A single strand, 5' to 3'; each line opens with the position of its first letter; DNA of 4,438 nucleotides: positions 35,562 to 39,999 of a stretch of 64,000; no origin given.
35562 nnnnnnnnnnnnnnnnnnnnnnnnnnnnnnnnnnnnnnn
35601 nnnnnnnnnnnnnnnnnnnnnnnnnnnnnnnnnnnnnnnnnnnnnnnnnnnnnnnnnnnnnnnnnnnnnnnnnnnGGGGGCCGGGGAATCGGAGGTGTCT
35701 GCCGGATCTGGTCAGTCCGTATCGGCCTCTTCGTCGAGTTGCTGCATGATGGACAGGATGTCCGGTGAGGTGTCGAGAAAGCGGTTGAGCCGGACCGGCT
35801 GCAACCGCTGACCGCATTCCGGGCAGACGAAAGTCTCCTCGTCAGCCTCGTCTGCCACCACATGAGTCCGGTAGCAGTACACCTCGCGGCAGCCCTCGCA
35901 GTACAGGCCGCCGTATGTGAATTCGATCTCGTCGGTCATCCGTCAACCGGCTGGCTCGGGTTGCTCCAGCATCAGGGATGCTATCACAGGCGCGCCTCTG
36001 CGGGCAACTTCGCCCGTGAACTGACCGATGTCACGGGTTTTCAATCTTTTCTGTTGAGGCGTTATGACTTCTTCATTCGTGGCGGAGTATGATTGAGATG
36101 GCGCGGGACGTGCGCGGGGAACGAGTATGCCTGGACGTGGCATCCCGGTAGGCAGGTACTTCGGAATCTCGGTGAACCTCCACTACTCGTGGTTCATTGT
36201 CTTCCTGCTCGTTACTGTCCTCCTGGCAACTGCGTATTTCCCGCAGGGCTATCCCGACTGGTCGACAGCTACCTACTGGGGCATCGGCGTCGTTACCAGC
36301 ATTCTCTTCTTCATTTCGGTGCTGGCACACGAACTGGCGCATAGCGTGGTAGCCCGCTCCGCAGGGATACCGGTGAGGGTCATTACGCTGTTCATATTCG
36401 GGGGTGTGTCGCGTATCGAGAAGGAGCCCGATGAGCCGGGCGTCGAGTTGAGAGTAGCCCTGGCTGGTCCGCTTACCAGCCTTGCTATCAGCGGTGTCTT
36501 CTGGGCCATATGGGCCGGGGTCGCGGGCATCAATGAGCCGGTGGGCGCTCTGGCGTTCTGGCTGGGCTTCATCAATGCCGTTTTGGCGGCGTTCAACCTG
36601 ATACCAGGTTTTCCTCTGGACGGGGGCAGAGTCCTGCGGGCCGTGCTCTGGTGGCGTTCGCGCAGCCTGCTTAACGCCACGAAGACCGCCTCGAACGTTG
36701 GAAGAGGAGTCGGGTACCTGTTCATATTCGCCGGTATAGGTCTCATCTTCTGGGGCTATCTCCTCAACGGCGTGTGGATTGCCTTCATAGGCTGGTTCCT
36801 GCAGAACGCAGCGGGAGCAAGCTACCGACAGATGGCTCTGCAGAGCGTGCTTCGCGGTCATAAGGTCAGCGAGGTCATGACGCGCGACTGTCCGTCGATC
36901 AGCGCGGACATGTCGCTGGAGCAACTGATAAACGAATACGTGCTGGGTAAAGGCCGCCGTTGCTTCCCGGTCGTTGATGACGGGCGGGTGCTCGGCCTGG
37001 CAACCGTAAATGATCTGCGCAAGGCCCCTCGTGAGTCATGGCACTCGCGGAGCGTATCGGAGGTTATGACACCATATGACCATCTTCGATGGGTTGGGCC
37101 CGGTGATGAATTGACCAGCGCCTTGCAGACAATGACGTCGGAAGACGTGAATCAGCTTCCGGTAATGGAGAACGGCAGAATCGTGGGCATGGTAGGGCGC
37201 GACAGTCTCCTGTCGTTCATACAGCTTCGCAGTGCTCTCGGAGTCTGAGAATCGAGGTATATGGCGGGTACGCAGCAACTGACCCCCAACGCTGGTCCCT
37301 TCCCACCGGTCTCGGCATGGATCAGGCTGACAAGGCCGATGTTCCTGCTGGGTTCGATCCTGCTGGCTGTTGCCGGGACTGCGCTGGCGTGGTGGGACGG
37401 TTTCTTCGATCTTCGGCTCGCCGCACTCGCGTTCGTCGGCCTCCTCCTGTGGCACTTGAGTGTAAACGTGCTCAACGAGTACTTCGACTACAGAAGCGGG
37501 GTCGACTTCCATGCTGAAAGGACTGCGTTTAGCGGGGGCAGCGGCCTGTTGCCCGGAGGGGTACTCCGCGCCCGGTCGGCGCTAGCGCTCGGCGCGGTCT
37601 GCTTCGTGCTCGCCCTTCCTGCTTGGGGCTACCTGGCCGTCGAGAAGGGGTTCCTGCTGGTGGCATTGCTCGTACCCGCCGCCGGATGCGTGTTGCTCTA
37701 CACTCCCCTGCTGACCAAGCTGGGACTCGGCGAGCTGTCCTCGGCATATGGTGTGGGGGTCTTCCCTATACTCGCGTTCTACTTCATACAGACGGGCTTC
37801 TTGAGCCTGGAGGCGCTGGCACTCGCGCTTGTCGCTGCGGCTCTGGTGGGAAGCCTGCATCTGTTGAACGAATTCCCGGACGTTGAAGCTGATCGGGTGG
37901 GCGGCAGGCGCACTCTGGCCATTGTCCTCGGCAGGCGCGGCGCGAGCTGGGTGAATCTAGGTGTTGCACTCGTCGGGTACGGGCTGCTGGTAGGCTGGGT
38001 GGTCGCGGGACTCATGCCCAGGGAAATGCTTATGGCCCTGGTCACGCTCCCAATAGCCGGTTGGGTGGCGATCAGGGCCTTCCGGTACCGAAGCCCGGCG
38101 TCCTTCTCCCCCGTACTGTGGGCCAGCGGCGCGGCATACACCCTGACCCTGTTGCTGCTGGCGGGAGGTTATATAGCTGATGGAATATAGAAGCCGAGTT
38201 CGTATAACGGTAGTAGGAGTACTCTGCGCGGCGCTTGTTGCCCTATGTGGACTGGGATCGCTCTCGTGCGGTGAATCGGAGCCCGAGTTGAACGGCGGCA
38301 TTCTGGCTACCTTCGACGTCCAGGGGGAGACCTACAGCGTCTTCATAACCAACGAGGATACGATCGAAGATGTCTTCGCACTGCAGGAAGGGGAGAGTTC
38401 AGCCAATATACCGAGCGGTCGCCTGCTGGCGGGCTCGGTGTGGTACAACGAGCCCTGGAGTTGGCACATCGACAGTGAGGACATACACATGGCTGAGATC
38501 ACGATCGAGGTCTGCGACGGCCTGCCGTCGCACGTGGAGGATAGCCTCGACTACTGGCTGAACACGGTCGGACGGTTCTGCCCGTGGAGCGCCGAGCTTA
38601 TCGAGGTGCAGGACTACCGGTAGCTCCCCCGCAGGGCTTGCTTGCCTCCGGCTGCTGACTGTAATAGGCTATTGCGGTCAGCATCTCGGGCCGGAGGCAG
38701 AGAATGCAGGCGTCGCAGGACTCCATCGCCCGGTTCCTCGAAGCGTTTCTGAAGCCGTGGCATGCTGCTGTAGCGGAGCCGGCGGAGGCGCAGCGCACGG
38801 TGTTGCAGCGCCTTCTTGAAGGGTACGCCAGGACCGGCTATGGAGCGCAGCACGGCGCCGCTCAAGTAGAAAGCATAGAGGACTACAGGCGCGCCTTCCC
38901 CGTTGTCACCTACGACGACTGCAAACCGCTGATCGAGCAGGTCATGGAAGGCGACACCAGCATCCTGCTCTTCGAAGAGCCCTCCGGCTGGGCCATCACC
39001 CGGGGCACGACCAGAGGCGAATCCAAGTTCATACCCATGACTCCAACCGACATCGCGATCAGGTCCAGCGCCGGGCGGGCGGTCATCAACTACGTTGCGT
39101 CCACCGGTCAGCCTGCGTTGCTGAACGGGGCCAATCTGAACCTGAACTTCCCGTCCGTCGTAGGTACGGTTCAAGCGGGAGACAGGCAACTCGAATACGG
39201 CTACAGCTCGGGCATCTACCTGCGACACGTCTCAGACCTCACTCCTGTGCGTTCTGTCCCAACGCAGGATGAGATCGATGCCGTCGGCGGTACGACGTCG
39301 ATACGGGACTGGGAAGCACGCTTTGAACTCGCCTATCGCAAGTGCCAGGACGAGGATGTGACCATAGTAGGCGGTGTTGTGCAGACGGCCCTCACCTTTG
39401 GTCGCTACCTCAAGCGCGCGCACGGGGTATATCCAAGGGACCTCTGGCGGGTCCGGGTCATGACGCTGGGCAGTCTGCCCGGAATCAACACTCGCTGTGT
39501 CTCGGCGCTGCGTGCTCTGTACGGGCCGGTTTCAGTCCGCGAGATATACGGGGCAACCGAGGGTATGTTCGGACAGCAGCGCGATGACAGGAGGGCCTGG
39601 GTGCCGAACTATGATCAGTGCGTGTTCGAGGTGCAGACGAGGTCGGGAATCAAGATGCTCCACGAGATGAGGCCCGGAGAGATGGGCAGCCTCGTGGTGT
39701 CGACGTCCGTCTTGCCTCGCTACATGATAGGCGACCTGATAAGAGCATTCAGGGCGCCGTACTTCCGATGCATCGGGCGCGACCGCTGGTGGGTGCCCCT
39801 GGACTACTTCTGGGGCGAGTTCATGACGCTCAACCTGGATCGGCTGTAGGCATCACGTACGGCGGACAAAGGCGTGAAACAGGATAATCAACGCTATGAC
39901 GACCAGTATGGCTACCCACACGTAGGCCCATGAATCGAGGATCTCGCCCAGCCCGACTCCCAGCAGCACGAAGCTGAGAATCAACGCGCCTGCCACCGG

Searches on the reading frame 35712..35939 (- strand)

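Call 64: search_protein_families(library=pfam, proteins=[window:35712-35939:-], max_evalue=0.001)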
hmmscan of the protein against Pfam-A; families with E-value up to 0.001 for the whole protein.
window:35712-35939:- (75 aa): 1 family
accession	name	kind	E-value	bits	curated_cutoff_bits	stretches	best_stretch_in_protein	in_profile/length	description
PF19134.6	DUF5817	-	8.5e-06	26.1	31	1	16-57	5-42/57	Domain of unknown function (DUF5817)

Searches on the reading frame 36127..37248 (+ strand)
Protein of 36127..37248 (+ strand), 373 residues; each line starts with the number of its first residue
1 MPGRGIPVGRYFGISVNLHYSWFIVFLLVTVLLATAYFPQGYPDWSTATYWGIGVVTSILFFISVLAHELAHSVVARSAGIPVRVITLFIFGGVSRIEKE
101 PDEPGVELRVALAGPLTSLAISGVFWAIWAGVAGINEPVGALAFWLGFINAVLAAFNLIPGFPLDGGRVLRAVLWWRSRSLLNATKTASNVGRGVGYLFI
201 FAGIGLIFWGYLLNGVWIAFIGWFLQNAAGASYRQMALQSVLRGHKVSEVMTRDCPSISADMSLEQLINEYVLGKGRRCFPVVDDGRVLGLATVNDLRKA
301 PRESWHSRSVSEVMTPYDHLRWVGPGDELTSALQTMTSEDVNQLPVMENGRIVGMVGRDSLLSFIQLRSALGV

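Call 64: search_protein_families(library=pfam, proteins=[window:36127-37248:+], max_evalue=0.001)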
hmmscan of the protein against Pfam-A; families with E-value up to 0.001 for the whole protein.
window:36127-37248:+ (373 aa): 2 families
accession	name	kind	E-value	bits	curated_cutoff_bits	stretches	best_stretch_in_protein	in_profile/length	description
PF02163.28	Peptidase_M50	-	4.5e-23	82.2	27.2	2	58-130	3-101/221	Peptidase family M50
PF00571.33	CBS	-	7.9e-21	74.6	24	2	247-301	1-55/57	CBS domain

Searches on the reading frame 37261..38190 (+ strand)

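Call 64: search_protein_families(library=pfam, proteins=[window:37261-38190:+], max_evalue=0.001)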
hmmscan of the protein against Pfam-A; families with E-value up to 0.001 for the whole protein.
window:37261-38190:+ (309 aa): 1 family
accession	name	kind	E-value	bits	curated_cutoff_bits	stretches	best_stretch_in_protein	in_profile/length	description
PF01040.23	UbiA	-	9.5e-26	91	34.2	1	34-281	3-239/250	UbiA prenyltransferase family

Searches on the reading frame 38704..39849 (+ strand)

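Call 64: search_protein_families(library=pfam, proteins=[window:38704-39849:+], max_evalue=0.001)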
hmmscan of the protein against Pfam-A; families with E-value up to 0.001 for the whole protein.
window:38704-39849:+ (381 aa): 1 family
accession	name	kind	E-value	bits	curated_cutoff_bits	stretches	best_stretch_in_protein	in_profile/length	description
PF03321.19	GH3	-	2.1e-25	90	23.6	1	22-151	8-136/304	GH3 family N-terminal domain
